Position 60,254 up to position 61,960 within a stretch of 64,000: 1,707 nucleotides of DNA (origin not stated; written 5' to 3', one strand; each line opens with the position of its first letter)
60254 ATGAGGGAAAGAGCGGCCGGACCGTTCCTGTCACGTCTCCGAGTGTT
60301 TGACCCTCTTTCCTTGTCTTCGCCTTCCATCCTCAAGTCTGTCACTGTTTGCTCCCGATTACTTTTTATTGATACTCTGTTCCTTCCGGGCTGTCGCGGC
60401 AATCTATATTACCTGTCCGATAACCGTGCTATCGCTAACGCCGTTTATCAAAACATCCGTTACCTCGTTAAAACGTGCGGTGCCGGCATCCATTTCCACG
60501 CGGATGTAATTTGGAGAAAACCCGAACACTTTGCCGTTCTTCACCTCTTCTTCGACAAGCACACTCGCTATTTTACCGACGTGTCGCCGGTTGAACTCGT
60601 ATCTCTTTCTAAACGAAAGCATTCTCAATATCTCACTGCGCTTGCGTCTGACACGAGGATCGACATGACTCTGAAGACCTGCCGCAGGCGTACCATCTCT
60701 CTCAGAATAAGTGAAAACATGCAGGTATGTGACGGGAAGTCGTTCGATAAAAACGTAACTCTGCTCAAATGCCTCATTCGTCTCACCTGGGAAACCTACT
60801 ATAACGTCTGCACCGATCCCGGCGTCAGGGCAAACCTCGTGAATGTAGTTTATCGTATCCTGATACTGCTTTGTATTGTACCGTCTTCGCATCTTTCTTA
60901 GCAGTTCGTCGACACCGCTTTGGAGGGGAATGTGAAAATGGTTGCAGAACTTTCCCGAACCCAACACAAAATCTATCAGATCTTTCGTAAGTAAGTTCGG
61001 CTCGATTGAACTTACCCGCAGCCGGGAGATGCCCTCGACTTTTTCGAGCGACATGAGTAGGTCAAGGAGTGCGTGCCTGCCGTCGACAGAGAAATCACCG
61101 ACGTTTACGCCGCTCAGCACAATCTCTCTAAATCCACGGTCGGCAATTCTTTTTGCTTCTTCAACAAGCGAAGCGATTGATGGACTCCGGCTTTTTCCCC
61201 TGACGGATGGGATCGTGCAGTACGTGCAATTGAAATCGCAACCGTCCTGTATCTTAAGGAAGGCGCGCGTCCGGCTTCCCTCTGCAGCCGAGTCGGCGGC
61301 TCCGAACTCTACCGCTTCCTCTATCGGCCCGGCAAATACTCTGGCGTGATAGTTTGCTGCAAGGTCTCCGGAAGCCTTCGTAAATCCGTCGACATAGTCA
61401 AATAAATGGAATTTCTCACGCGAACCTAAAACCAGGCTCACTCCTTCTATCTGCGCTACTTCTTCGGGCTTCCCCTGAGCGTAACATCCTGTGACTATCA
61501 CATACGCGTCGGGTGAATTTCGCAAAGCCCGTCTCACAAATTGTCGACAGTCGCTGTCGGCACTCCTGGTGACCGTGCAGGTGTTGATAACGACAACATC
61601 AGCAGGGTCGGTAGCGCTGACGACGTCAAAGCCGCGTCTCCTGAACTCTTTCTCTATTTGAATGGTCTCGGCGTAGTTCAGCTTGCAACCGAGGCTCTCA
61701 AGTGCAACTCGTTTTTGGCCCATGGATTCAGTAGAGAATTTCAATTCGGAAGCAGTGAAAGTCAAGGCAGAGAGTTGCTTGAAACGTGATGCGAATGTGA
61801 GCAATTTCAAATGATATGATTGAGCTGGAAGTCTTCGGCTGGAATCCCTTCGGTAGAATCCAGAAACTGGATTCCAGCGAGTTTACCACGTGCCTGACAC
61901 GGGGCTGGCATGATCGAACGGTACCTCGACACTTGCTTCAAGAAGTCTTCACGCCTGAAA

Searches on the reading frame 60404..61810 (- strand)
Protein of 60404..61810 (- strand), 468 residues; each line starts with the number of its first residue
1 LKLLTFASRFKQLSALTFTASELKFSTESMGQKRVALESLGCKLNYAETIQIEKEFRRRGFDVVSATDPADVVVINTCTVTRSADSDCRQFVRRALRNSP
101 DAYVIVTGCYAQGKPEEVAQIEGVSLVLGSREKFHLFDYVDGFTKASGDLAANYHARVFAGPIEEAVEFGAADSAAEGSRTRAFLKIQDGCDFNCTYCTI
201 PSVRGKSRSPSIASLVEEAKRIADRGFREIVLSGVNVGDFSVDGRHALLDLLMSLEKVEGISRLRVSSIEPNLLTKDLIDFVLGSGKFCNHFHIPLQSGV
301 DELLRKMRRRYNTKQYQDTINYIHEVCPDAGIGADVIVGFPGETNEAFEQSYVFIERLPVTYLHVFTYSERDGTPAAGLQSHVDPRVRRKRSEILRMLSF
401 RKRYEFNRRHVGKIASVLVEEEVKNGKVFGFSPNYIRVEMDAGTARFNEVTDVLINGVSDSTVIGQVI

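Call 53: search_protein_families(library=pfam, proteins=[window:60404-61810:-], max_evalue=0.001)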
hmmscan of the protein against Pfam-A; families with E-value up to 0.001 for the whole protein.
window:60404-61810:- (468 aa): 2 families
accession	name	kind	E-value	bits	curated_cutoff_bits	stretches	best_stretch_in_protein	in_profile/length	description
PF04055.27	Radical_SAM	-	5e-26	92.3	29.5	1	186-354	2-165/166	Radical SAM superfamily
PF00919.26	UPF0004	-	3.8e-23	81.8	27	1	34-129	1-98/98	Uncharacterized protein family UPF0004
